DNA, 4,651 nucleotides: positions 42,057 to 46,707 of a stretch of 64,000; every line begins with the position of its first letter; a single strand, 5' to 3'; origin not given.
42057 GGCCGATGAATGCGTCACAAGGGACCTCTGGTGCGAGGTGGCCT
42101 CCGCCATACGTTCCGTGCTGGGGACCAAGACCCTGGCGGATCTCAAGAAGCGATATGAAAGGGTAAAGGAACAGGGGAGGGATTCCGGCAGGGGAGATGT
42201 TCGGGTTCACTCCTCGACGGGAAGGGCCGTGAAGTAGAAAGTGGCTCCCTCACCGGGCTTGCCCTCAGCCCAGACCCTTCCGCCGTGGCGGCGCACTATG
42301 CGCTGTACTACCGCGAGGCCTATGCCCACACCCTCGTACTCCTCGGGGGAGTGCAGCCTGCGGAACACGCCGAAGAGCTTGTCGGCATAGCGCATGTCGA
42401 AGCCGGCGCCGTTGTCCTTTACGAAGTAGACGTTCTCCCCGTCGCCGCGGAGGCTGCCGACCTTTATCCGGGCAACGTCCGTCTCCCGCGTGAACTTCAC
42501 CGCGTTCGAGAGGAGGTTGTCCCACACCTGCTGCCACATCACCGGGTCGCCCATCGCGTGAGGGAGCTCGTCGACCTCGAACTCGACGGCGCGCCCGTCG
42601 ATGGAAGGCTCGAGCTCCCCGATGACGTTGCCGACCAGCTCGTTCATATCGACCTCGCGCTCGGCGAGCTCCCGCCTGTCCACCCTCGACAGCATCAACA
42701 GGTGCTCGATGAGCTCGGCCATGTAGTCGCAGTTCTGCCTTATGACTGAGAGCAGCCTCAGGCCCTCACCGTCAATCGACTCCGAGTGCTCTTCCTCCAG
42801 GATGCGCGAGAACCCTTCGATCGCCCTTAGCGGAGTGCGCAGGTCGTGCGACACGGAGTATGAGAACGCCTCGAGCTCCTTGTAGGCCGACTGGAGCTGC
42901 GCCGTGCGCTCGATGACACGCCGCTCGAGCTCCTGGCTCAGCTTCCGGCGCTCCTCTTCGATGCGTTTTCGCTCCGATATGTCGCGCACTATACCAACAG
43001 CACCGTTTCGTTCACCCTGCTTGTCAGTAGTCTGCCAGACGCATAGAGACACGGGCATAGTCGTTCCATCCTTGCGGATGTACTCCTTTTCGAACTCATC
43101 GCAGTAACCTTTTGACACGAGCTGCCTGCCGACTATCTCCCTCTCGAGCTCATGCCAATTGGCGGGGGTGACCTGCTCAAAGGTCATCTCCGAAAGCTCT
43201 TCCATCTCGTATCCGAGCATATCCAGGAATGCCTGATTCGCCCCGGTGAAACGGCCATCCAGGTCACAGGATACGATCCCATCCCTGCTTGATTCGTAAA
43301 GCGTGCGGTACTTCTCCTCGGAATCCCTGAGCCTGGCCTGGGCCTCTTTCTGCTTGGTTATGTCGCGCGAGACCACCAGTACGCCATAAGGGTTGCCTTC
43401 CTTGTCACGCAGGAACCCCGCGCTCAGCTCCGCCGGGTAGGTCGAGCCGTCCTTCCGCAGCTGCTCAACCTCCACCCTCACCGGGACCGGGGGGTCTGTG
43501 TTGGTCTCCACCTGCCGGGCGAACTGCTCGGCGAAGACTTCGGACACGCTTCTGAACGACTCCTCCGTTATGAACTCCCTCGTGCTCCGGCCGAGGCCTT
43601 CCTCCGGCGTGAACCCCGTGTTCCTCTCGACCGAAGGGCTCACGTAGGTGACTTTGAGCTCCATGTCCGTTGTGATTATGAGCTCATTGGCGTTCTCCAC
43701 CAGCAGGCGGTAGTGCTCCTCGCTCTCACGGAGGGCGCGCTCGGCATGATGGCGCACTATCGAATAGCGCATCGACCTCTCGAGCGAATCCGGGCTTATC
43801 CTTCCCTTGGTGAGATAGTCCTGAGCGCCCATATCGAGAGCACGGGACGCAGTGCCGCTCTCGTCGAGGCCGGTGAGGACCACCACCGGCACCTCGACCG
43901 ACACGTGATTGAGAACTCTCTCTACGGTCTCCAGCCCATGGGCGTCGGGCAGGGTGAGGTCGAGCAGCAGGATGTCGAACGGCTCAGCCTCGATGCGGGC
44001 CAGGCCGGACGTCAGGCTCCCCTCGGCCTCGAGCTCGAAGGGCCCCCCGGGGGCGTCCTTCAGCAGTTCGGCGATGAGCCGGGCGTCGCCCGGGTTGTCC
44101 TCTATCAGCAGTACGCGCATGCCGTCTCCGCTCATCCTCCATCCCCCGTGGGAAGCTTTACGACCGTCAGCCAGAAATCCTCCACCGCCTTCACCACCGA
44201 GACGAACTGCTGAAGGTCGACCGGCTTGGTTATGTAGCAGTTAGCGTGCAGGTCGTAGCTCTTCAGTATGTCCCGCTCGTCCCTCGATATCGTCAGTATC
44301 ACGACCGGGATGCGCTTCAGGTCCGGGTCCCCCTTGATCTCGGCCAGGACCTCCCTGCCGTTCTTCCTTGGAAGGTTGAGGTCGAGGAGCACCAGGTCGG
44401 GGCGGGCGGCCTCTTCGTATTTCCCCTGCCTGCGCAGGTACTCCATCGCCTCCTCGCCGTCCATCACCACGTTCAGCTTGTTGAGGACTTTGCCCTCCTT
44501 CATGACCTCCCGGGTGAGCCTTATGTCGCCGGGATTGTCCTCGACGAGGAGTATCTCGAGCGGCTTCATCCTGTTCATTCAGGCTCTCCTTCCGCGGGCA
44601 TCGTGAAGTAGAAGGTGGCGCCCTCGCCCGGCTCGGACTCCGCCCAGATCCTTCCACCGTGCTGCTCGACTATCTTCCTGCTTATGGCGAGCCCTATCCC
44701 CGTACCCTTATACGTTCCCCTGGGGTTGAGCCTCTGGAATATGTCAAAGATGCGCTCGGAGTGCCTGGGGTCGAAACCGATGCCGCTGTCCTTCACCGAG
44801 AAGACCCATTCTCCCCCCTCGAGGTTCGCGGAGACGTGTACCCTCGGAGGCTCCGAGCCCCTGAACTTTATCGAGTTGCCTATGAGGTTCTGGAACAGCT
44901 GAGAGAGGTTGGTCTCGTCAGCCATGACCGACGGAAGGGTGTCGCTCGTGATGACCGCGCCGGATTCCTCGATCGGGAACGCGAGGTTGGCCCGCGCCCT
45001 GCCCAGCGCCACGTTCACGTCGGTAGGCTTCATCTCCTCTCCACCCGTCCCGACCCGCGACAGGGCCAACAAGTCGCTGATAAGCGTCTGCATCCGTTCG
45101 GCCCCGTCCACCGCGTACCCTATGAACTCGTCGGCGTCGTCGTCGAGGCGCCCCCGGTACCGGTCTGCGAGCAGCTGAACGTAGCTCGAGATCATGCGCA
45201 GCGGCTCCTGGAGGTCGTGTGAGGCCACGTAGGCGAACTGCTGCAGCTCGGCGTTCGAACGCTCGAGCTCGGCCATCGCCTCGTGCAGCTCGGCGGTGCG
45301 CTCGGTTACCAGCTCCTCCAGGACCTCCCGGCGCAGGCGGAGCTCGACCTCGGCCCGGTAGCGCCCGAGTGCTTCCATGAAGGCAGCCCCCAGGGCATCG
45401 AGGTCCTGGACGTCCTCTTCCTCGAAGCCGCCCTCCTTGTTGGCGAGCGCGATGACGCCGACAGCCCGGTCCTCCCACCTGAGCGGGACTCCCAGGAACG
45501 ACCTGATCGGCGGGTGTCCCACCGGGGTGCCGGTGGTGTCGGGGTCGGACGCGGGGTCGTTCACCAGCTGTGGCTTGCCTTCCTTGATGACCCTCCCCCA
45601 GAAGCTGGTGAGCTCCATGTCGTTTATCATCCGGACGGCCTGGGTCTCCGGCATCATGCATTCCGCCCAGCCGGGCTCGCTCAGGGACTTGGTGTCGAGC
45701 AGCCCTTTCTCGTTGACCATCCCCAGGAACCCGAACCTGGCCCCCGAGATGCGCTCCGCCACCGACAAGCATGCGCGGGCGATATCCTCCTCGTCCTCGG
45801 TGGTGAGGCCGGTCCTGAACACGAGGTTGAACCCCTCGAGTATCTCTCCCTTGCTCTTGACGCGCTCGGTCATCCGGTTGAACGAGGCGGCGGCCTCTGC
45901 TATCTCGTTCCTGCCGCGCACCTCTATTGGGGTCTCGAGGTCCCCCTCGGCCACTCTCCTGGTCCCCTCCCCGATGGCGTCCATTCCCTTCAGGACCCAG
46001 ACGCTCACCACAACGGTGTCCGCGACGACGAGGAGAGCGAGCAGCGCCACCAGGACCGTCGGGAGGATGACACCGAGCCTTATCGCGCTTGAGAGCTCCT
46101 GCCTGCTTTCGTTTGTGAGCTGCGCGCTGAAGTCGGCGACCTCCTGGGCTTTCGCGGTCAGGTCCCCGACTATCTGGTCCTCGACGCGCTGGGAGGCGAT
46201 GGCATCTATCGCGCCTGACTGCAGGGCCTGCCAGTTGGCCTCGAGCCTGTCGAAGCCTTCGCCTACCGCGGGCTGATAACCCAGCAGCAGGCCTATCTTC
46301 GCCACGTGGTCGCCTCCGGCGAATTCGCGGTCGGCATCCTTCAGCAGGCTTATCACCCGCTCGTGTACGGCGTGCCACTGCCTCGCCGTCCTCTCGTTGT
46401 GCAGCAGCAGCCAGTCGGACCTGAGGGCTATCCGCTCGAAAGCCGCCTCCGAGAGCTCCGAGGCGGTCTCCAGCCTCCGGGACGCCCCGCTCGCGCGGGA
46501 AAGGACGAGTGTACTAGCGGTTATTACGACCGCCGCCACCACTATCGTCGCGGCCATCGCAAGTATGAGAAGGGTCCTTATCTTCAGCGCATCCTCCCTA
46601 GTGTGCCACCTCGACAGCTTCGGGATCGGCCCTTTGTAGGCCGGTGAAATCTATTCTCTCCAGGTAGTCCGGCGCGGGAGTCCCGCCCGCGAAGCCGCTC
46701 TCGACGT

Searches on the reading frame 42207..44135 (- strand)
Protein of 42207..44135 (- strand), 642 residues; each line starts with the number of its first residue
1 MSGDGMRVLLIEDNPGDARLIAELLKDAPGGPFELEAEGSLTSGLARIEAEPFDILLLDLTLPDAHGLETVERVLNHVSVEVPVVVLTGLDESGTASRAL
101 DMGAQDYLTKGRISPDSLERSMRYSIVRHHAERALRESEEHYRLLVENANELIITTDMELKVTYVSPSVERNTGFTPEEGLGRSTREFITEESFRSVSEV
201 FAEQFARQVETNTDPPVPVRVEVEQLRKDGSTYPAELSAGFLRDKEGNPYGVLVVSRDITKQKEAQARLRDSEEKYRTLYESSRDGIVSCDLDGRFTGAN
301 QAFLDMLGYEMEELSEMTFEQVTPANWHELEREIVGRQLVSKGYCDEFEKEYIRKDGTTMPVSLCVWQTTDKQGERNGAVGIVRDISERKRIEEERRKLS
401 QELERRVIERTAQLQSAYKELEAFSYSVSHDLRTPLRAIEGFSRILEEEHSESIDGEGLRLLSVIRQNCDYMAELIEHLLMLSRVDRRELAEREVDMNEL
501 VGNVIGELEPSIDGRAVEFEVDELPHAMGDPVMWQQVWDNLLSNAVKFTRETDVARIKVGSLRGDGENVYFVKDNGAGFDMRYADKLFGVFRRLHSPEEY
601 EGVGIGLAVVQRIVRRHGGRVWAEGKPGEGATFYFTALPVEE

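Call 51: search_protein_families(library=pfam, proteins=[window:42207-44135:-], max_evalue=0.00001)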
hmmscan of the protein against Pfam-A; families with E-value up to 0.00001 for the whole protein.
window:42207-44135:- (642 aa): 9 families
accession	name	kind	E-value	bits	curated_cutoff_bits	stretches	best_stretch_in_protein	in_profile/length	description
PF13426.13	PAS_9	-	6.8e-31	107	27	2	285-388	2-103/103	PAS domain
PF00989.32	PAS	-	1.1e-28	99.9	22.6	2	140-259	1-113/113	PAS fold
PF08448.16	PAS_4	-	6.3e-27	94.4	23.1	2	147-263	2-109/110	PAS fold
PF02518.31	HATPase_c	-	1.8e-22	80.3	26.4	1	529-640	1-109/111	Histidine kinase-, DNA gyrase B-, and HSP90-like ATPase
PF00072.30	Response_reg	-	2.7e-16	60.2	30.2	1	8-111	1-100/111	Response regulator receiver domain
PF13188.13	PAS_8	-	5e-14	52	21.8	1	274-319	1-43/65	PAS domain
PF00512.31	HisKA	-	1.1e-12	48.3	26.9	1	422-486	3-64/66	His Kinase A (phospho-acceptor) domain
PF08447.18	PAS_3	-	1.2e-11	45.1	25.6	0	163-254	2-87/89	PAS fold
PF08670.17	MEKHLA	-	3.5e-08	33.9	23.7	1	269-379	23-134/143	MEKHLA domain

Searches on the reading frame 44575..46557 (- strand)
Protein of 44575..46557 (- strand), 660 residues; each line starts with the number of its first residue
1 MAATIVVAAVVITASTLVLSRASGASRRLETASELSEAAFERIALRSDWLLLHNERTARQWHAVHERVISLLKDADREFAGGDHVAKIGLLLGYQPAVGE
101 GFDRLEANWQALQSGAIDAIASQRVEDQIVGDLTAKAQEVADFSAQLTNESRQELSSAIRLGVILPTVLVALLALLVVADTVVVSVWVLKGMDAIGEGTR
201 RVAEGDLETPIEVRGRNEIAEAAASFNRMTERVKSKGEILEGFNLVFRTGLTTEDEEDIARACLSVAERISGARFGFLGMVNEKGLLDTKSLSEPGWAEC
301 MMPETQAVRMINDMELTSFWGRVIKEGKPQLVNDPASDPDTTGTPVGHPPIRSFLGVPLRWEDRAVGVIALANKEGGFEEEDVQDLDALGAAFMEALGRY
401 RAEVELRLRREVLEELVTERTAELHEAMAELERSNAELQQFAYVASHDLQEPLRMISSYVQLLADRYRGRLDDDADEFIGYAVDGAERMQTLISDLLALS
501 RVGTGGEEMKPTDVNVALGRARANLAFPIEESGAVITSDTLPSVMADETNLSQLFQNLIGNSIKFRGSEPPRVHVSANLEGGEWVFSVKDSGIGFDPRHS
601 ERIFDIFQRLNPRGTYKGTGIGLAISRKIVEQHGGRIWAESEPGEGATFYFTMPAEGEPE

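Call 51: search_protein_families(library=pfam, proteins=[window:44575-46557:-], max_evalue=0.00001)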
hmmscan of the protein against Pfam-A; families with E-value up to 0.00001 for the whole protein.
window:44575-46557:- (660 aa): 5 families
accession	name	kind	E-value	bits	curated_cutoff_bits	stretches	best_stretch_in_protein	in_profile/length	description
PF02518.31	HATPase_c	-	3e-28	98.9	26.4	1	547-656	2-110/111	Histidine kinase-, DNA gyrase B-, and HSP90-like ATPase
PF13185.12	GAF_2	-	1.3e-24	87.4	28.6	1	254-393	2-131/136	GAF domain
PF00672.30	HAMP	-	1.2e-13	51.5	25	1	187-234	5-52/53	HAMP domain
PF00512.31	HisKA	-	4.1e-13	49.6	26.9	1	438-505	2-66/66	His Kinase A (phospho-acceptor) domain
PF01590.32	GAF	-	8.3e-12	46.2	22.4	1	255-396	1-132/133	GAF domain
